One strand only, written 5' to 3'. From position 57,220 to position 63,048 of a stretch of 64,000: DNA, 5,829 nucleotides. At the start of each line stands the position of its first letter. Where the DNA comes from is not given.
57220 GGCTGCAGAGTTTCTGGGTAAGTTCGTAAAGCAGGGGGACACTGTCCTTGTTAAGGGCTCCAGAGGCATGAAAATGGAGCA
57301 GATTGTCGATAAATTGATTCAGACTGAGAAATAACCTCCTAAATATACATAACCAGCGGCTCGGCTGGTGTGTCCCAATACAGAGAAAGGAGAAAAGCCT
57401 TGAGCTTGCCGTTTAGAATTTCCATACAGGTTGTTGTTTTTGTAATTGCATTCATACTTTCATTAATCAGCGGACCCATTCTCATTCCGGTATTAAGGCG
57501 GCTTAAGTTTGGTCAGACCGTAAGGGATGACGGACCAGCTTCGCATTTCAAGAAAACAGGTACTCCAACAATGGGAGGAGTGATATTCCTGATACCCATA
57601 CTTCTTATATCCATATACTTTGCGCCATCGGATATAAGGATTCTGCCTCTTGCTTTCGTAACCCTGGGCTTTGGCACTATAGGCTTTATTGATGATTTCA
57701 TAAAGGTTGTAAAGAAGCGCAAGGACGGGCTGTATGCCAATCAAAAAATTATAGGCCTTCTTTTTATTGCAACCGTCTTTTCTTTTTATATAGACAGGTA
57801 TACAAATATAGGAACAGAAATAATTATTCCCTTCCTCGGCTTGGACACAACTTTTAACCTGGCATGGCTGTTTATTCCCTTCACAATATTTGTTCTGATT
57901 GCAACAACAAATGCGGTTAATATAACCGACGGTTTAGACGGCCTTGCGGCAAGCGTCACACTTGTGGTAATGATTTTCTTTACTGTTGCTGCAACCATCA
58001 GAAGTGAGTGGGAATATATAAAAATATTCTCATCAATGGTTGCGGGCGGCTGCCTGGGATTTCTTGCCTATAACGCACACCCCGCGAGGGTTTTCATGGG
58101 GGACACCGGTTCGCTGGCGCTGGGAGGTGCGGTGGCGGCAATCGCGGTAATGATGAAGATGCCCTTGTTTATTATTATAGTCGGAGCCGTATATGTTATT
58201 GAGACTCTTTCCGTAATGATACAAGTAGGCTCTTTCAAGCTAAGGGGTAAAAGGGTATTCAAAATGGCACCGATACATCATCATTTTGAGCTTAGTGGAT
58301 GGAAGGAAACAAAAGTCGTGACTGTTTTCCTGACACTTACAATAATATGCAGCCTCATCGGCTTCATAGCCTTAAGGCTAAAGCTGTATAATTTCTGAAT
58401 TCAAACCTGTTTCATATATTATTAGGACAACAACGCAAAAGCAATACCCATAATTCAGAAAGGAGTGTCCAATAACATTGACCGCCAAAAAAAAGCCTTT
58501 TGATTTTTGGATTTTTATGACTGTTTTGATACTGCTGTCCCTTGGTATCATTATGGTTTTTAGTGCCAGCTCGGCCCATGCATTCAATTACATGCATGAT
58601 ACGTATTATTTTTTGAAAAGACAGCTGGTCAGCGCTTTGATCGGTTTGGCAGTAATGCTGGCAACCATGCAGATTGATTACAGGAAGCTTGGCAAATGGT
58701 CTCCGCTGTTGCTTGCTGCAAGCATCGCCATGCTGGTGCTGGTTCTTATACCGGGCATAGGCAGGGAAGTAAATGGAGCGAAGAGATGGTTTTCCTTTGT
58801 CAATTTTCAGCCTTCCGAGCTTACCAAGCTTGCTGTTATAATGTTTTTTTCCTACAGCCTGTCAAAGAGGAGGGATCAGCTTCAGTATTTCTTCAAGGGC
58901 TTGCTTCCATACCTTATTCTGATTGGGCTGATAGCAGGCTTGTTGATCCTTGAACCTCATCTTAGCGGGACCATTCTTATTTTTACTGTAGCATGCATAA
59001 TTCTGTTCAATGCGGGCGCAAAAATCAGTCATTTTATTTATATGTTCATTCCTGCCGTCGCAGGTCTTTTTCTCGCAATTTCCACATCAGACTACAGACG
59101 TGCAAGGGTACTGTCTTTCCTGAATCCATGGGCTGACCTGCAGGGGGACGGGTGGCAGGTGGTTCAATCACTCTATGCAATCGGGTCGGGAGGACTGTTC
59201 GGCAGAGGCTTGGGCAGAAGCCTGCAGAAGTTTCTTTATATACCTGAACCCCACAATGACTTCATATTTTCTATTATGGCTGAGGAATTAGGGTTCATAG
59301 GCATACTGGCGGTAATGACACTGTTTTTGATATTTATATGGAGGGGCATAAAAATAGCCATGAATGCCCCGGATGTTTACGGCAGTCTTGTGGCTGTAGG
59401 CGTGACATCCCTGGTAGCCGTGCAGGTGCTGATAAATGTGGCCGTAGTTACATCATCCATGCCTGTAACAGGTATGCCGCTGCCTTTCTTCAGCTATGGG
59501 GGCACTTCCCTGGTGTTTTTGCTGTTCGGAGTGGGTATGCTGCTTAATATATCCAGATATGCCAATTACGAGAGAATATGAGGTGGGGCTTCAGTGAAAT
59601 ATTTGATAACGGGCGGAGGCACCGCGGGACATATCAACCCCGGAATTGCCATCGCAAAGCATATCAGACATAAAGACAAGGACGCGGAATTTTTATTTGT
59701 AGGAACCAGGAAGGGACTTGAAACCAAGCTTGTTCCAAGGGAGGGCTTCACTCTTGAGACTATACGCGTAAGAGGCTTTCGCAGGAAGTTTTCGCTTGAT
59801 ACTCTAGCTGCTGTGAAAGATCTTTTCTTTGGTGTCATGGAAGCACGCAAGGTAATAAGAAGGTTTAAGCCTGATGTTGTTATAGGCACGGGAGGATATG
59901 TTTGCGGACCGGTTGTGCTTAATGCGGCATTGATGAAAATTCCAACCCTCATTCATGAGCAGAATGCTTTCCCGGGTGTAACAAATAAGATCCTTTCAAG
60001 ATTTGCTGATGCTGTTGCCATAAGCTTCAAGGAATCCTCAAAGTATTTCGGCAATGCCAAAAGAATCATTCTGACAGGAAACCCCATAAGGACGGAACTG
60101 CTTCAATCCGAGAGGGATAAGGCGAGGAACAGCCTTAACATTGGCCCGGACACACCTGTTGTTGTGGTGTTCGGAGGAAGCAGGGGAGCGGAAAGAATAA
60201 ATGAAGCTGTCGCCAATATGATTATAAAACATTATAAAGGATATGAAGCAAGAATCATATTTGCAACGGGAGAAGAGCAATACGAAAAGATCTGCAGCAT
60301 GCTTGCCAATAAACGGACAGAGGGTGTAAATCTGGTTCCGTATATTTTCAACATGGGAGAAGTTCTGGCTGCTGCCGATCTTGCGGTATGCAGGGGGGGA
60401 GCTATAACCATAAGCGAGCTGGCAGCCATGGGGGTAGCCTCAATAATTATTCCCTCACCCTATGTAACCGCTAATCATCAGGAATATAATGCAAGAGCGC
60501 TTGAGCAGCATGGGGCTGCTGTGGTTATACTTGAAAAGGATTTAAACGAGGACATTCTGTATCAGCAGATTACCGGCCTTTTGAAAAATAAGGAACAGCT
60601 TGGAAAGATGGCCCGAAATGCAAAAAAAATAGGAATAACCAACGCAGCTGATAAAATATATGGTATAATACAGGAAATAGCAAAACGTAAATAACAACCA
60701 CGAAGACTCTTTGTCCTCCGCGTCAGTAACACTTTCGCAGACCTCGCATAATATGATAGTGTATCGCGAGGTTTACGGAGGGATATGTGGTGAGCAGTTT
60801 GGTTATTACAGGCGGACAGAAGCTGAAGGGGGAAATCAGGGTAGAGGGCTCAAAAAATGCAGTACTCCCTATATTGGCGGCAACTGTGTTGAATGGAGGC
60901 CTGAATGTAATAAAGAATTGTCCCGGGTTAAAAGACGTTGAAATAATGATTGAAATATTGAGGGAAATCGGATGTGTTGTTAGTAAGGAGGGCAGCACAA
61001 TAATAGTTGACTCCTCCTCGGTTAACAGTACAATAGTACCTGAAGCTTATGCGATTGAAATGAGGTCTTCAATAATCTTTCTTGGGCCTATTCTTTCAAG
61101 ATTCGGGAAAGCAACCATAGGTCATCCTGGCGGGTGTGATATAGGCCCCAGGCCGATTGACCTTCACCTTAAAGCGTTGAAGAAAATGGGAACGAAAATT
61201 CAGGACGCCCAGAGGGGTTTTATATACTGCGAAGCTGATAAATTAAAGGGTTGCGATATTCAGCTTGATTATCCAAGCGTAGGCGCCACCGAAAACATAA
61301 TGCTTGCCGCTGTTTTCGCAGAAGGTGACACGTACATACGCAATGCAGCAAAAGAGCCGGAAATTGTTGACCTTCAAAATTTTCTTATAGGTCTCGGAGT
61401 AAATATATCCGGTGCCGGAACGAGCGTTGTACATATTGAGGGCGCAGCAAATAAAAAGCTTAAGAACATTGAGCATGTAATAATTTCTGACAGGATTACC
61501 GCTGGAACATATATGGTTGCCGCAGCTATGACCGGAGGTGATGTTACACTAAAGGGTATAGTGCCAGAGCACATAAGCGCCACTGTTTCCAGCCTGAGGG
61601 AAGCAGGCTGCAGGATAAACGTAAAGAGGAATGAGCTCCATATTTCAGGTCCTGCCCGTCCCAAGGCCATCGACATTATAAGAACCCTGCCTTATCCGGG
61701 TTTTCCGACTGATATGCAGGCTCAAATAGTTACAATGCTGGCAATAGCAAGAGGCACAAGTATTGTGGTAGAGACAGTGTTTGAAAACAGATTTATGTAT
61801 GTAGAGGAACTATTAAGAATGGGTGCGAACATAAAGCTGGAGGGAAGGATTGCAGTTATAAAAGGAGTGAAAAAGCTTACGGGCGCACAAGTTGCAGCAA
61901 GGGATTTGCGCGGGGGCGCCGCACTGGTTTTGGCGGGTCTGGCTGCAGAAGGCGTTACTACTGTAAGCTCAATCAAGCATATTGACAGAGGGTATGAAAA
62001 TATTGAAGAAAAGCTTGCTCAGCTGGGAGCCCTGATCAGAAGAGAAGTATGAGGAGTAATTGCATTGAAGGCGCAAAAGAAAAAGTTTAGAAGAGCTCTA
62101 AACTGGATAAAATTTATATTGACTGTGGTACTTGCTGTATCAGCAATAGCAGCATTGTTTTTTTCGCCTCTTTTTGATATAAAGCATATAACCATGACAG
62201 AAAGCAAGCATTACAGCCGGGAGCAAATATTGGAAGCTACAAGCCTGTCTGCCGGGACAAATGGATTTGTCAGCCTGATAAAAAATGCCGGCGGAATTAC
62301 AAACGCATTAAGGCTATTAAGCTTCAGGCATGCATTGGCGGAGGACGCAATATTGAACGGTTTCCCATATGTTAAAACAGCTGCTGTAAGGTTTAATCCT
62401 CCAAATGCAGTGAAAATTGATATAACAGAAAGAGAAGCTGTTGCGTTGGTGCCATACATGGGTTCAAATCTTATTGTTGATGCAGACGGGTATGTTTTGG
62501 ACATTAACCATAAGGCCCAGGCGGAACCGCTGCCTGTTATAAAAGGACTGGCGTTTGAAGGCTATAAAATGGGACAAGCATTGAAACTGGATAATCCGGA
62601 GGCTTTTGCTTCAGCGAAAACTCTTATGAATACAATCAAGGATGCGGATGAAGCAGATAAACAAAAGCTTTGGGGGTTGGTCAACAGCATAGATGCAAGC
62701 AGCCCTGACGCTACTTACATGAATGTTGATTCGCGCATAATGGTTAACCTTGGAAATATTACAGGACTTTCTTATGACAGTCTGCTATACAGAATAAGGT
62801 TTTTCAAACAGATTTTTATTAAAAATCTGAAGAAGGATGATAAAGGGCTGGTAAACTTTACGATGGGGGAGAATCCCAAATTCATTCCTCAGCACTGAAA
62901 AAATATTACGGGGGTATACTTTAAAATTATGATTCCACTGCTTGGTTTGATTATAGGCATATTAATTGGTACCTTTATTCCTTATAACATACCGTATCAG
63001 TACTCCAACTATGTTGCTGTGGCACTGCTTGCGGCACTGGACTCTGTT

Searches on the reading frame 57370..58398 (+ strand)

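Call 95: search_protein_families(library=pfam, proteins=[window:57370-58398:+], max_evalue=1e-10)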
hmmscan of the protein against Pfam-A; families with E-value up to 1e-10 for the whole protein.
window:57370-58398:+ (342 aa): 1 family
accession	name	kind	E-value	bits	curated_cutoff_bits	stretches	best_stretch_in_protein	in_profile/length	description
PF00953.26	Glycos_transf_4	-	1e-35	123.5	27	1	93-262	3-159/160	Glycosyl transferase family 4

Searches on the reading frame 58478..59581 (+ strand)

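Call 95: search_protein_families(library=pfam, proteins=[window:58478-59581:+], max_evalue=1e-10)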
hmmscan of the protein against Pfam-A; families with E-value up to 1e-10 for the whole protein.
window:58478-59581:+ (367 aa): 1 family
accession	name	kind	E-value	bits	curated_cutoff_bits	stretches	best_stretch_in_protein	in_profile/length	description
PF01098.24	FTSW_RODA_SPOVE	-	2.8e-109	365.8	26.4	1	13-363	4-355/356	Cell cycle protein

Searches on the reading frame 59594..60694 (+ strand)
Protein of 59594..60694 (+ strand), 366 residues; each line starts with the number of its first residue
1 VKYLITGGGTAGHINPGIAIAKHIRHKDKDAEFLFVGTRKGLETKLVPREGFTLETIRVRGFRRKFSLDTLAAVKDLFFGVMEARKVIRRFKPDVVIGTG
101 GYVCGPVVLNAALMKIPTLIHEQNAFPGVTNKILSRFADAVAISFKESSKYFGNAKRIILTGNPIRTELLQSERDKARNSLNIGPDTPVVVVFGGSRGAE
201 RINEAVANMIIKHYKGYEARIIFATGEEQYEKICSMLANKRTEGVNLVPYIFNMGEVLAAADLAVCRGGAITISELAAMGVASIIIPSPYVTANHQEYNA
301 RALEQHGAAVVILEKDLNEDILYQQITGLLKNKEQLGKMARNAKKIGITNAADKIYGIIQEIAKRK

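Call 95: search_protein_families(library=pfam, proteins=[window:59594-60694:+], max_evalue=1e-10)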
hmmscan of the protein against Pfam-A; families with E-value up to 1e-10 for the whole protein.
window:59594-60694:+ (366 aa): 2 families
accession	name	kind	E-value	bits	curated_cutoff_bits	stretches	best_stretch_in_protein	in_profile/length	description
PF03033.26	Glyco_transf_28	-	5.8e-40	137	26.2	1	4-143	2-139/139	Glycosyltransferase family 28 N-terminal domain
PF04101.22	Glyco_tran_28_C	-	3.1e-39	135.1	22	1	189-353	1-164/166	Glycosyltransferase family 28 C-terminal domain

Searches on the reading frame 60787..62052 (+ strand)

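Call 85: search_protein_families(library=pfam, proteins=[window:60787-62052:+], max_evalue=0.00001)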
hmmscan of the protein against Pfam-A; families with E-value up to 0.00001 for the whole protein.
window:60787-62052:+ (421 aa): 1 family
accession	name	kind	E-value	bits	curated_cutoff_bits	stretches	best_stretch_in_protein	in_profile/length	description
PF00275.25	EPSP_synthase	-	4.3e-100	335.8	22.8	1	8-410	2-417/417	EPSP synthase (3-phosphoshikimate 1-carboxyvinyltransferase)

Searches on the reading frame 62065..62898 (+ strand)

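Call 85: search_protein_families(library=pfam, proteins=[window:62065-62898:+], max_evalue=0.00001)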
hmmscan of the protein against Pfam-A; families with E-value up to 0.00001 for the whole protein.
window:62065-62898:+ (277 aa): 1 family
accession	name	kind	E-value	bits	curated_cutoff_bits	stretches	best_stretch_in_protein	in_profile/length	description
PF08478.15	POTRA_1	-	1.6e-10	41.6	23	1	72-123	19-69/69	POTRA domain, FtsQ-type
